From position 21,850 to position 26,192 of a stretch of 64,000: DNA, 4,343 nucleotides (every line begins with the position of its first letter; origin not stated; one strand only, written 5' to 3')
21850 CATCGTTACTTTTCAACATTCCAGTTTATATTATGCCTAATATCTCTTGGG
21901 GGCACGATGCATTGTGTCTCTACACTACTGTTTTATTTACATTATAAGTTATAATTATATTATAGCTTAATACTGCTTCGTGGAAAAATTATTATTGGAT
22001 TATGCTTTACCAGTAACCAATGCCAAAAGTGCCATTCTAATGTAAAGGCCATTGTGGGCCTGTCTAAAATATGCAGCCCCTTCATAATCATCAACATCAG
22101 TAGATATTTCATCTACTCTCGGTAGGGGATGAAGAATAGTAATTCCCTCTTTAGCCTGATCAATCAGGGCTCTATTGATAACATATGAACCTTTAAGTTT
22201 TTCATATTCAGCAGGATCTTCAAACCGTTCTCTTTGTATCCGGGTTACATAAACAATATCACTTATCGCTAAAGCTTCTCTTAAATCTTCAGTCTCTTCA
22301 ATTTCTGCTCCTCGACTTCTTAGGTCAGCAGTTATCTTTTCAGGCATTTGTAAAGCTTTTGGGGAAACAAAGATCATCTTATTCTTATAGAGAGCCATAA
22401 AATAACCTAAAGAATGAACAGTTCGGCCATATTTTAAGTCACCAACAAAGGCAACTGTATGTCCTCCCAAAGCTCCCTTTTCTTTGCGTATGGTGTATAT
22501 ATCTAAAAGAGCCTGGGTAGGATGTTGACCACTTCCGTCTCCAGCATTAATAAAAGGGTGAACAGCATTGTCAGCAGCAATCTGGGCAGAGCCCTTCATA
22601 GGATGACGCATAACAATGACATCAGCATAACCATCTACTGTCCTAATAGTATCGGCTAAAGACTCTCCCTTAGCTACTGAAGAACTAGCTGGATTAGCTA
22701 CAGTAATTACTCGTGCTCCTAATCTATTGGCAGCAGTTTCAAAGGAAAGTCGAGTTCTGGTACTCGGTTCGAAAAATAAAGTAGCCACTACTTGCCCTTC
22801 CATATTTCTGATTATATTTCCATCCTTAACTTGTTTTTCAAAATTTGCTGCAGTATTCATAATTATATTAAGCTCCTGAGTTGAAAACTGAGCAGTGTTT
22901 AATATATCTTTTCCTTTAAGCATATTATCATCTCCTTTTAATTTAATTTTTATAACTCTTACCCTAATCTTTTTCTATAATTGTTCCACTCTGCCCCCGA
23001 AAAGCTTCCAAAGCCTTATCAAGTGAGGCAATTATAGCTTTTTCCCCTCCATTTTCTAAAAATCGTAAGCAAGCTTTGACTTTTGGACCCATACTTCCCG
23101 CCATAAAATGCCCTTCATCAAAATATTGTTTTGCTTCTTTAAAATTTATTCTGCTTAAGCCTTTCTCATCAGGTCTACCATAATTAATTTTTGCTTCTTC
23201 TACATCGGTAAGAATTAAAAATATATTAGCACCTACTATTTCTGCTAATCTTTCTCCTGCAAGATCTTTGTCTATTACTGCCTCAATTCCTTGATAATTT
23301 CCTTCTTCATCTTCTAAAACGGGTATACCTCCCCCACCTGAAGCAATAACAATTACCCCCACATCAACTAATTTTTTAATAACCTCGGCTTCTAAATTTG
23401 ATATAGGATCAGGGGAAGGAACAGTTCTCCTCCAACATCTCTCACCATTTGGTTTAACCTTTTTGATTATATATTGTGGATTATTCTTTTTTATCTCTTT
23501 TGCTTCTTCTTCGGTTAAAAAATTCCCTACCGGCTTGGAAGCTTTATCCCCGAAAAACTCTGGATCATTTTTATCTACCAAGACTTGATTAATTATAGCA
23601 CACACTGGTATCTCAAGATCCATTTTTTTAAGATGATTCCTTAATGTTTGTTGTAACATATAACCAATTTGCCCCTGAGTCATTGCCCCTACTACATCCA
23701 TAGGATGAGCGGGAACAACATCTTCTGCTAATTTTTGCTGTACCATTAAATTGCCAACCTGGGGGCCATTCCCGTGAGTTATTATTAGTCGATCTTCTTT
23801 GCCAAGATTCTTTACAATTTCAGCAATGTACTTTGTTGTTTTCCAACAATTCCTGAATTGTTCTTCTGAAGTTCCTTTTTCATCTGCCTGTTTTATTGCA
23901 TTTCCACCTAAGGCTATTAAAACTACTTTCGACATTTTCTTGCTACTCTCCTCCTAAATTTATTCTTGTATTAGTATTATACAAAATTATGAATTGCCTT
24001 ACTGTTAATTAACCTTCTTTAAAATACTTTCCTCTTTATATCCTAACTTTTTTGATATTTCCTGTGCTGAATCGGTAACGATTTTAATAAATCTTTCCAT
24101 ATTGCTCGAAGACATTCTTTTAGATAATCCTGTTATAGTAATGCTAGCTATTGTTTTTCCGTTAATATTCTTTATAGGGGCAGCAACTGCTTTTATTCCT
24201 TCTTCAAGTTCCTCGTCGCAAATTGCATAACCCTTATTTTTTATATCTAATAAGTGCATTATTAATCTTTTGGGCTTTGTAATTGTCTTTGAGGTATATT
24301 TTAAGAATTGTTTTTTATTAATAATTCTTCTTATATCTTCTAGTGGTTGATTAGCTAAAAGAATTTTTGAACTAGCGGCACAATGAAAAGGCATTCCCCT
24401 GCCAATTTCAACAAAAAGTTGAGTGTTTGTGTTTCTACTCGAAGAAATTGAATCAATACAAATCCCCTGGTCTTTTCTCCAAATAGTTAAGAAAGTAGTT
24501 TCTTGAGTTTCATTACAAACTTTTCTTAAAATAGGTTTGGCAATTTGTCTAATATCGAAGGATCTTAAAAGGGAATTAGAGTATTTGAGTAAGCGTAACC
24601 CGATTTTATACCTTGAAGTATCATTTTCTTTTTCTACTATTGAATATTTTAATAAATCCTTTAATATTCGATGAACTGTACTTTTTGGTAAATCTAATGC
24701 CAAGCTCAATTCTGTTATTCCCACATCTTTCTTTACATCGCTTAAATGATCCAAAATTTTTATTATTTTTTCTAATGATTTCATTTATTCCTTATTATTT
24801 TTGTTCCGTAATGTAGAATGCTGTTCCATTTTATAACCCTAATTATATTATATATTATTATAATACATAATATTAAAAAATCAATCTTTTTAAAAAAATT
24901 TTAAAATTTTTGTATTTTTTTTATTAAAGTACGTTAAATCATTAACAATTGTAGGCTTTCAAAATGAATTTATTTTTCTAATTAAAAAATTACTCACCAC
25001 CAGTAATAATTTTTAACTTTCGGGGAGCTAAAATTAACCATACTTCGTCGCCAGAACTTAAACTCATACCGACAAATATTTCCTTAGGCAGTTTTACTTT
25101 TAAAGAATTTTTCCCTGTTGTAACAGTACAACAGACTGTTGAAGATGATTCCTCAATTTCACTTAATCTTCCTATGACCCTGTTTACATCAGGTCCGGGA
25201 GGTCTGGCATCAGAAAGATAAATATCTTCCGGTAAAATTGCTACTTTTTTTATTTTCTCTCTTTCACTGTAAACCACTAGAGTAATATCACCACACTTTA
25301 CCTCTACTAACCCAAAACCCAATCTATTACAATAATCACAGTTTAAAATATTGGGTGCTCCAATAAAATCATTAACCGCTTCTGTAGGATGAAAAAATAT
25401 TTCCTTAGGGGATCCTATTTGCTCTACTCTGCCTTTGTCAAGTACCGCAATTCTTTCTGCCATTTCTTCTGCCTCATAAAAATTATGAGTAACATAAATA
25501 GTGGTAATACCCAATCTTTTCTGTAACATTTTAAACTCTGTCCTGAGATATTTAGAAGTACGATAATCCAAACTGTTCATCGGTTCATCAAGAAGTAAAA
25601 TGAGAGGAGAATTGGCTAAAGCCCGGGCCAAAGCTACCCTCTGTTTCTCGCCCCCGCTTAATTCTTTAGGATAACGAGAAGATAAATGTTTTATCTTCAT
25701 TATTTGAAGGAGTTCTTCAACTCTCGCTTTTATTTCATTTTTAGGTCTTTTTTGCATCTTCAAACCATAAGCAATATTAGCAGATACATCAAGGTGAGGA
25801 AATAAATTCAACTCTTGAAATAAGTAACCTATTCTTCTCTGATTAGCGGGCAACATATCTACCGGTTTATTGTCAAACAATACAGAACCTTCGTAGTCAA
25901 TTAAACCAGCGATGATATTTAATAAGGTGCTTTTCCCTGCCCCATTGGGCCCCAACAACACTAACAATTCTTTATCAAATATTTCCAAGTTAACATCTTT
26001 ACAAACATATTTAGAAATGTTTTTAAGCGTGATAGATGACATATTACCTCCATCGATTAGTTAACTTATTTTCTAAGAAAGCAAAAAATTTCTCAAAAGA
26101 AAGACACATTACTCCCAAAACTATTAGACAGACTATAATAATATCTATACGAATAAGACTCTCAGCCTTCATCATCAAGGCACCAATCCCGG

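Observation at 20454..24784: arcC-pyrB-pyrC cluster under an IclR regulator: carbamate kinase coupled to aspartate carbamoyltransferase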

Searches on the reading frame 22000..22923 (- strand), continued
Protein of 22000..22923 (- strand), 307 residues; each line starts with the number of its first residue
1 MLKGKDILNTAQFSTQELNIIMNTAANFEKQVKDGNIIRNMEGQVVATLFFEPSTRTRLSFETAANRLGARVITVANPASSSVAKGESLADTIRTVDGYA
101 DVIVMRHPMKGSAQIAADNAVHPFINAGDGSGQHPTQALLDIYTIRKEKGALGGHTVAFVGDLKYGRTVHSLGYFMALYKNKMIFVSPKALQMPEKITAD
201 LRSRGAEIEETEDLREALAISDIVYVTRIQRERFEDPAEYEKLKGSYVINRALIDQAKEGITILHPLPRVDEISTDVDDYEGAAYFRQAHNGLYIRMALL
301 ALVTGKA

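Call 85: search_protein_families(library=ncbifam, proteins=[L035:7011-8129:+, L035:8788-9981:+, L048:9218-9943:+, L048:11127-11870:+, L048:11956-12936:+, L036:10951-11592:+, L035:8158-8652:+, L031:13263-16073:+], max_evalue=0.000001)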
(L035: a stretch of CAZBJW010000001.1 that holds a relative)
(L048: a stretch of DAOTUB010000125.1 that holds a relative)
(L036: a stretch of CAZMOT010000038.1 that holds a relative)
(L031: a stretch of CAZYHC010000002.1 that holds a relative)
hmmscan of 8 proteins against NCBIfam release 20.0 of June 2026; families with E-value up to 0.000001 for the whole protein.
L035:7011-8129:+ (372 aa): 62 families (the best 25 are shown)
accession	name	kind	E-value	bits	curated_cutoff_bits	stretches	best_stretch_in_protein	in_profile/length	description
TIGR01141.1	hisC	equivalog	2.2e-107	359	276.55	1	10-361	3-347/349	histidinol-phosphate transaminase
NF002878.0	PRK03321.1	subfamily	5.4e-98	328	374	1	10-362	8-347/352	histidinol-phosphate transaminase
NF003496.0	PRK05166.1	equivalog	4.4e-91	305.4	540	1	12-363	15-369/373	histidinol-phosphate transaminase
NF006014.0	PRK08153.1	equivalog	2.7e-72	243.7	510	1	14-360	14-360/370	pyridoxal phosphate-dependent aminotransferase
TIGR01140.1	L_thr_O3P_dcar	equivalog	3.1e-63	213.9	290.55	1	23-360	5-330/331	threonine-phosphate decarboxylase CobD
NF006580.0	PRK09105.1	subfamily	3.7e-61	207.1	444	1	34-362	47-369/375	pyridoxal phosphate-dependent aminotransferase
NF051461.1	pyoverd_PtaA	equivalog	1.6e-54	185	500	1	30-360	31-356/359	pyoverdine biosynthesis transaminase PtaA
NF002877.0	PRK03317.1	equivalog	2.6e-54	184.4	409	1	36-363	34-366/374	histidinol-phosphate transaminase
NF002726.0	PRK02610.1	equivalog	4e-53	180.7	391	1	11-361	9-366/374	histidinol-phosphate transaminase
NF006225.0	PRK08354.1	equivalog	7.3e-38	130.7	288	1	88-363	63-315/318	putative aminotransferase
NF041364.1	GntC_guanitoxin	equivalog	5.9e-37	127.4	415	1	80-364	55-354/356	guanitoxin biosynthesis PLP-dependent (S)-gamma-hydroxy-L-arginine cyclodehydratase GntC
NF005915.1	PRK07908.1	equivalog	4.9e-35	121.5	360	1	35-361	14-332/332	Rv2231c family histidinol phosphate aminotransferase CobC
NF053748.1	bifunc_CobBC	exception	6.8e-31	107.4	950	1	35-360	482-796/797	bifunctional hydrogenobyrinic acid a,c-diamide synthase/histidinol phosphate aminotransferase CobBC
NF041091.1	asp_aminotase_Arch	equivalog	1.9e-29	102.7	550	1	80-353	82-363/376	aspartate aminotransferase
NF004870.0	PRK06225.1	equivalog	2.2e-29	102.4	351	1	27-333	22-339/380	pyridoxal phosphate-dependent aminotransferase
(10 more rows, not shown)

L035:8788-9981:+ (397 aa): 63 families (the best 25 are shown)
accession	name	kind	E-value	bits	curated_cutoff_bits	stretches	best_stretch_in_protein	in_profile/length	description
NF052282.1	PLP_TF_PdxR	equivalog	6.1e-68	229.9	320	1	32-388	86-447/448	MocR-like pyridoxine biosynthesis transcription factor PdxR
NF052290.2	MocR_like_YczR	exception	2.8e-55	187.9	487.4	1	29-388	98-454/458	MocR-like transcription factor YczR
NF052281.1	rhizopine_MocR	equivalog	1.6e-46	159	650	1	35-390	118-477/479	rhizopine catabolism transcriptional regulator MocR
TIGR04461.1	endura_MppQ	equivalog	1.5e-45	156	540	1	53-367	27-357/392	enduracididine biosynthesis enzyme MppQ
NF041364.1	GntC_guanitoxin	equivalog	1.3e-41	142.7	415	1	51-387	9-352/356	guanitoxin biosynthesis PLP-dependent (S)-gamma-hydroxy-L-arginine cyclodehydratase GntC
NF052286.1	ecto_TF_EhuR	exception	1.4e-40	139.2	480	1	25-392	80-449/458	MocR-like ectoine utilization transcription factor EhuR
NF052285.1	GABA_TF_GabR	exception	2.4e-31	109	600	1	32-391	86-455/456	MocR-like transcriptional regulator GabR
NF053594.1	AAT_Rv3722c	equivalog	2.6e-27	95.6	435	1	39-387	22-400/412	aspartate aminotransferase type Ic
NF004770.0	PRK06108.1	subfamily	8.8e-24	84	422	1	77-390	70-390/396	pyridoxal phosphate-dependent aminotransferase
TIGR03947.1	viomycin_VioD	equivalog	3.8e-22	78.7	390.9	1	55-389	26-356/359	capreomycidine synthase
NF005744.0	PRK07568.1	subfamily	8.7e-22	77.4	389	1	67-390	53-388/398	pyridoxal phosphate-dependent aminotransferase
NF005305.0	PRK06836.1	equivalog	1.1e-21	77.5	376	1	42-386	38-385/396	pyridoxal phosphate-dependent aminotransferase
NF005732.0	PRK07550.1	equivalog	1.2e-21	77.3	366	1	35-383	29-379/389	aminotransferase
NF005588.0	PRK07309.1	equivalog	7.3e-20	71.2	576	1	58-388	48-382/391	pyridoxal phosphate-dependent aminotransferase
TIGR03540.1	DapC_direct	equivalog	1.6e-19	70.1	593.25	1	75-386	62-378/383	LL-diaminopimelate aminotransferase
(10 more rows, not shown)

L048:9218-9943:+ (241 aa): 4 families
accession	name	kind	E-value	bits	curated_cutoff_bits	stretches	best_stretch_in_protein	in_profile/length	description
TIGR04001.1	thiol_BshB1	equivalog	8.9e-31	107.4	182.5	1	13-231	7-220/226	bacillithiol biosynthesis deacetylase BshB1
TIGR04000.1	thiol_BshB2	equivalog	8.4e-24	84.4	195.25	1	11-202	4-186/217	bacillithiol biosynthesis deacetylase BshB2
TIGR03446.1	mycothiol_Mca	equivalog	1.6e-15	57.5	277.15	1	9-156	2-162/283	mycothiol conjugate amidase Mca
TIGR03445.1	mycothiol_MshB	equivalog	5.7e-12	46.1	224.35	1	11-147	1-156/284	N-acetyl-1-D-myo-inositol-2-amino-2-deoxy-alpha-D-glucopyranoside deacetylase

L048:11127-11870:+ (247 aa): 15 families
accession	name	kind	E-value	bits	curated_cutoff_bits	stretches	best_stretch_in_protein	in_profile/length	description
NF045667.1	MTase_DVU1556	equivalog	1.4e-14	54.1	155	1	27-133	18-118/213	DVU_1556 family methyltransferase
NF040539.1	AST_met_ArsM_2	exception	8.9e-12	45.4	240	1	33-132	58-161/262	putative arsinothricin biosynthesis methyltransferase ArsM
NF001244.0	PRK00216.1-5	equivalog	3.9e-11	42.7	216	1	30-131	47-150/236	bifunctional demethylmenaquinone methyltransferase/2-methoxy-6-polyprenyl-1,4-benzoquinol methylase UbiE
NF041675.1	sarc_dimgly_tmase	equivalog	1.8e-10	41.2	550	1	35-142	70-178/278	sarcosine/dimethylglycine N-methyltransferase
NF001243.0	PRK00216.1-4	equivalog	2.2e-10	40.3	235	1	31-132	47-149/237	demethylmenaquinone methyltransferase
TIGR01983.1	UbiG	equivalog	7.4e-10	38.5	102.95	1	24-140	37-157/228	bifunctional 2-polyprenyl-6-hydroxyphenol methylase/3-demethylubiquinol 3-O-methyltransferase UbiG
TIGR01934.1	MenG_MenH_UbiE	subfamily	8.8e-10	38.3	158.35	1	31-132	39-139/223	ubiquinone/menaquinone biosynthesis methyltransferase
NF041537.1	ArsM_AhpD_UU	exception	1.4e-09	37.3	510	1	27-132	72-178/345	arsenite methyltransferase/AhpD domain selenoprotein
NF008823.0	PRK11873.1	subfamily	3e-09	36.8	263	1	31-132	77-179/272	arsenite methyltransferase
NF045649.1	2X_seleno_MduS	exception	6.1e-09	35.3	380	1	34-138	44-151/338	methyltransferase domain-containing selenoprotein MduS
TIGR02752.1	MenG_heptapren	equivalog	6.8e-09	35.6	419.85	1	28-131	42-146/231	demethylmenaquinone methyltransferase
NF043040.1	corrin_prot_MT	hypoth_equivalog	1.5e-08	34.3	180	1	26-133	36-146/216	corrinoid protein-associated methyltransferase CpaM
NF001241.0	PRK00216.1-2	equivalog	4.3e-08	33.1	327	1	31-142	51-155/231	demethylmenaquinone methyltransferase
NF047649.1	MTase_UXPK_star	exception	9.6e-08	31.4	460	1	27-134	73-181/283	methyltransferase/UXPK-star double selenoprotein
NF041536.1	ArsM_DUF2284_UU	exception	1.1e-07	30.6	575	1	27-134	72-180/459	arsenite methyltransferase/DUF2284 domain selenoprotein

L048:11956-12936:+ (326 aa): 11 families
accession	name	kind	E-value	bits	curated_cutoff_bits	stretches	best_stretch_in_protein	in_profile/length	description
NF002320.0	PRK01259.1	subfamily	8.8e-86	288.1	297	1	8-319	5-314/316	ribose-phosphate diphosphokinase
TIGR01251.1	ribP_PPkin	subfamily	9.7e-85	284.2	113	1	11-319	2-308/309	ribose-phosphate diphosphokinase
NF002844.0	PRK03092.1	equivalog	3.3e-75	253.3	438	1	6-319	8-322/326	ribose-phosphate diphosphokinase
NF002758.0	PRK02812.1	equivalog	2e-74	250.7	518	1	4-319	16-329/330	ribose-phosphate pyrophosphokinase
NF002618.0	PRK02269.1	equivalog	7.2e-67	226.3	460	1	9-320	5-317/321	ribose-phosphate diphosphokinase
NF002686.0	PRK02458.1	equivalog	2.9e-65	220.9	506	1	1-322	1-319/323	ribose-phosphate diphosphokinase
NF001815.0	PRK00553.1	equivalog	1.3e-53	182.3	484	1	4-318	4-320/332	ribose-phosphate pyrophosphokinase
NF002095.0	PRK00934.1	equivalog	2.6e-51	174.5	296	1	13-295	4-276/287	ribose-phosphate diphosphokinase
NF003428.0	PRK04923.1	equivalog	1.2e-49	169.2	536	1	8-320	5-318/319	ribose-phosphate diphosphokinase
NF005537.0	PRK07199.1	subfamily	1.5e-33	116.2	322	1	20-288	13-279/301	ribose-phosphate diphosphokinase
NF005299.0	PRK06827.1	subfamily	1.1e-26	93.4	327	1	39-318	61-367/383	phosphoribosylpyrophosphate synthetase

L036:10951-11592:+ (213 aa): 0 families

L035:8158-8652:+ (164 aa): 4 families
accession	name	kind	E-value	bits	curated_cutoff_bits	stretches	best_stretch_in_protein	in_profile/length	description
TIGR00746.1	arcC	equivalog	1.6e-53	181.7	358.25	1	32-162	2-131/309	carbamate kinase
NF009008.0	PRK12354.1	subfamily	1.8e-41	142.3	361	1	32-156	2-120/308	carbamate kinase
NF009007.0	PRK12352.1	subfamily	4.3e-39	134.3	266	1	32-157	4-130/316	carbamate kinase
NF006926.0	PRK09411.1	equivalog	1.9e-30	106.1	416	1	32-156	3-121/297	carbamate kinase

L031:13263-16073:+ (936 aa): 3 families
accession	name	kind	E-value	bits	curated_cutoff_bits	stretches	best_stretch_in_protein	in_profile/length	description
NF052499.1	MnslTaseMT1671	equivalog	1.1e-19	70.3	900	1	10-349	25-356/523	mannosyltransferase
TIGR03663.1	TIGR03663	subfamily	1.8e-11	43.7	126.25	1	16-199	4-184/435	flippase activity-associated protein Agl23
NF009784.2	PRK13279.1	equivalog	4e-09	35.6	567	1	64-225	62-223/539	lipid IV(A) 4-amino-4-deoxy-L-arabinosyltransferase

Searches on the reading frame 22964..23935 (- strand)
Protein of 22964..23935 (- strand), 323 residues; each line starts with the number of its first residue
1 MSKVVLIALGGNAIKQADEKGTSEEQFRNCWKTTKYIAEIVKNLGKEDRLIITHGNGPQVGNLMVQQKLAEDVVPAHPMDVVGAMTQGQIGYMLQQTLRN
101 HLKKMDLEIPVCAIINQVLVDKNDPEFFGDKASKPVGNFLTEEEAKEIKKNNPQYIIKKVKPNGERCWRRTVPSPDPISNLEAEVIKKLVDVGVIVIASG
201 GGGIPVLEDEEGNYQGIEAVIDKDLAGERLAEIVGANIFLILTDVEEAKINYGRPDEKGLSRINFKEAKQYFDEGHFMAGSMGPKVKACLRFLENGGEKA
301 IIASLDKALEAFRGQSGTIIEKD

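Call 4: search_protein_families(library=ncbifam, proteins=[window:22964-23935:-])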
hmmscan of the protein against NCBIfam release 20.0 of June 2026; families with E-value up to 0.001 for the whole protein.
window:22964-23935:- (323 aa): 9 families
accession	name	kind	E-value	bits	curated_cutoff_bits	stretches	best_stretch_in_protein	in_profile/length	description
TIGR00746.1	arcC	equivalog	2.6e-111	371.6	358.25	1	4-321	2-308/309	carbamate kinase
NF009007.0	PRK12352.1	subfamily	9.5e-93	310.5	266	1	1-322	1-315/316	carbamate kinase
NF009008.0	PRK12354.1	subfamily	6.8e-90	301.3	361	1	5-322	3-300/308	carbamate kinase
NF006926.0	PRK09411.1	equivalog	8.2e-64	215.6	416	1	3-321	2-296/297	carbamate kinase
TIGR00761.1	argB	equivalog_domain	4.4e-11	42.7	151.3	1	179-302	121-231/231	acetylglutamate kinase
NF010662.0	PRK14058.1-4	equivalog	8.3e-07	28.4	194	1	178-322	133-263/264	[LysW]-aminoadipate/[LysW]-glutamate kinase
NF010661.0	PRK14058.1-3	equivalog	1.6e-05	24.1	251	1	160-308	119-258/283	acetylglutamate/acetylaminoadipate kinase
NF010659.0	PRK14058.1-1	equivalog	0.00036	19.8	223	0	190-304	138-248/267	[LysW]-aminoadipate kinase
NF040647.1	IPPK_Arch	equivalog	0.00075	18.8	120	0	9-57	5-47/259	isopentenyl phosphate kinase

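Call 5: search_protein_families(library=pfam, proteins=[window:22964-23935:-])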
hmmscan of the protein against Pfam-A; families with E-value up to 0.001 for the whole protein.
window:22964-23935:- (323 aa): 1 family
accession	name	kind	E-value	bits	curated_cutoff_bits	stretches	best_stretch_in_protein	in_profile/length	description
PF00696.33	AA_kinase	-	4.7e-25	89.1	24.9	1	3-304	1-234/234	Amino acid kinase family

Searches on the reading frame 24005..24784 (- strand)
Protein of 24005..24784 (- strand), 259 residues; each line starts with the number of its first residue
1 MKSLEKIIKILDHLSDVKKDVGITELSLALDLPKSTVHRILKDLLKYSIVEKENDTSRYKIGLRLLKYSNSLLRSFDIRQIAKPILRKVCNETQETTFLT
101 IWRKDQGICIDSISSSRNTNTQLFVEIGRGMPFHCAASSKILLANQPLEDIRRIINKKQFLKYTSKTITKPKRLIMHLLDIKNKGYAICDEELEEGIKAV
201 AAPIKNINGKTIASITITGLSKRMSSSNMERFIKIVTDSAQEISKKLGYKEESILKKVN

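Call 4: search_protein_families(library=ncbifam, proteins=[window:24005-24784:-])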
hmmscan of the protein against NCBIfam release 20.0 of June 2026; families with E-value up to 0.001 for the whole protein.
window:24005-24784:- (259 aa): 10 families
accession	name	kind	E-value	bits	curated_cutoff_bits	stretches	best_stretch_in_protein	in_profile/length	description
NF045644.1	TransRegBhcR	equivalog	1.5e-47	162.1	350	1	2-248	23-266/267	HTH-type transcriptional regulator BhcR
NF011671.1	PRK15090.1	equivalog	2.8e-46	157.8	275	1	3-250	12-256/256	DNA-binding transcriptional regulator KdgR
TIGR02431.1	pcaR_pcaU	subfamily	7.1e-44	150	284.75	1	1-246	5-247/248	beta-ketoadipate pathway transcriptional regulators, PcaR/PcaU/PobR family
NF008601.2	PRK11569.1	equivalog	6.1e-34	117.4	380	1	2-248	27-273/276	glyoxylate bypass operon transcriptional repressor IclR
NF007548.0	PRK10163.1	equivalog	1.1e-25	90.3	406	1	2-251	22-269/271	HTH-type transcriptional repressor AllR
NF007341.0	PRK09834.1-3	equivalog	1.5e-11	43.9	269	1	4-253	10-264/274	DNA-binding transcriptional regulator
NF007342.0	PRK09834.1-4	equivalog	2.9e-07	29.8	251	1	2-247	12-256/263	DNA-binding transcriptional regulator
NF007339.0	PRK09834.1-1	equivalog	3.9e-07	29.6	299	1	21-242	39-261/271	DNA-binding transcriptional regulator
NF040939.2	trans_reg_lrs14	equivalog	8.4e-05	22.6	90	1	8-62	24-77/103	Lrs14 family HTH-type transcriptional regulator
NF053606.1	Sta1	subfamily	0.00034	20.7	80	1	8-69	23-82/100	Sta1 family transcriptional regulator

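Call 5: search_protein_families(library=pfam, proteins=[window:24005-24784:-])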
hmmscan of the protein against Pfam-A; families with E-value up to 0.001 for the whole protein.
window:24005-24784:- (259 aa): 3 families
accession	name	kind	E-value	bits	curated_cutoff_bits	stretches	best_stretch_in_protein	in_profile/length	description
PF01614.24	IclR_C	-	3.2e-39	134.7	24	1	72-245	3-174/174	Bacterial transcriptional regulator IclR C-terminal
PF09339.16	HTH_IclR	-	5.8e-11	42.4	22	1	3-52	1-50/52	IclR helix-turn-helix domain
PF25213.1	HVO_A0261_N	-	0.00085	19.6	35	0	10-59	16-61/86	HVO_A0261 N-terminal domain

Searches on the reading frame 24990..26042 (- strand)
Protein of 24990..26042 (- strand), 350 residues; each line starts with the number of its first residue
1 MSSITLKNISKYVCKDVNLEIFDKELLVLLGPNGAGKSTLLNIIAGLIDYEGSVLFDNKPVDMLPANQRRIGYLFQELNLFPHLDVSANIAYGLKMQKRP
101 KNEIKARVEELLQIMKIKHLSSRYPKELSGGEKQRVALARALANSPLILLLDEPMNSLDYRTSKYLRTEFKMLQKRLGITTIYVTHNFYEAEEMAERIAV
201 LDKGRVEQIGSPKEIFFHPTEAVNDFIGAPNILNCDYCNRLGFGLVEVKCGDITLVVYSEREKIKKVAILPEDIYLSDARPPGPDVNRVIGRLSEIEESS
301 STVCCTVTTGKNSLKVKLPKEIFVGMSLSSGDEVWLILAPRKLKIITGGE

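Call 6: search_protein_families(library=ncbifam, proteins=[window:24990-26042:-], max_evalue=0.00001)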
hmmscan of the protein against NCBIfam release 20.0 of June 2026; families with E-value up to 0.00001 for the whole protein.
window:24990-26042:- (350 aa): 187 families (the best 25 are shown)
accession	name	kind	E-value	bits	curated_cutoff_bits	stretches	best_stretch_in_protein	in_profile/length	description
NF040840.2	tungstate_WtpC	equivalog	2.4e-89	300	440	1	7-338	9-339/347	tungstate ABC transporter ATP-binding protein WtpC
TIGR03265.1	PhnT2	equivalog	2.2e-82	277.1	457.7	1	13-345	19-351/353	putative 2-aminoethylphosphonate ABC transporter ATP-binding protein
NF006987.0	PRK09452.1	equivalog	1.6e-80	270.6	482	1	10-309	29-333/378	spermidine/putrescine ABC transporter ATP-binding protein PotA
TIGR01187.1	potA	subfamily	3.2e-80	269.7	355.6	1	29-343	1-322/325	polyamine ABC transporter ATP-binding protein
NF043075.1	MMSYN1_0197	equivalog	8.5e-75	251.8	550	1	10-278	14-282/341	spermidine/putrescine ABC transporter ATP-binding protein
TIGR00968.1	3a0106s01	subfamily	2.1e-72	243.5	342.75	1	12-232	14-236/237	sulfate ABC transporter ATP-binding protein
NF008653.0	PRK11650.1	subfamily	7.3e-71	239.1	432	1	1-321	1-326/357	sn-glycerol-3-phosphate ABC transporter ATP-binding protein UgpC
NF040933.2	ABC_arch_GlcV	equivalog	3.5e-68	230.1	450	1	12-345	20-356/357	glucose ABC transporter ATP-binding protein GlcV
NF008233.0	PRK11000.1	equivalog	1.7e-65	221.3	568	1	1-232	1-239/369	maltose/maltodextrin ABC transporter ATP-binding protein MalK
NF008105.0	PRK10851.1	equivalog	2.1e-64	217.5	502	1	3-235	2-245/362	sulfate/thiosulfate ABC transporter ATP-binding protein CysA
NF008621.0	PRK11607.1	equivalog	1.1e-63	215.3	613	1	12-295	33-322/377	putrescine ABC transporter ATP-binding subunit PotG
TIGR03258.1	PhnT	equivalog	8.9e-61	205.9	499.15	1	5-276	15-293/359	2-aminoethylphosphonate ABC transport system ATP-binding subunit PhnT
NF008513.0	PRK11432.1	equivalog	2e-59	201.3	496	1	6-278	9-287/351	ferric ABC transporter ATP-binding protein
TIGR02142.1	modC_ABC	equivalog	1.8e-58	198.5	285.05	1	13-336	12-345/353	molybdenum ABC transporter ATP-binding protein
TIGR01186.1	proV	subfamily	4.8e-56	190.4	326.6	1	11-233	6-236/363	betaine/proline/choline family ABC transporter ATP-binding protein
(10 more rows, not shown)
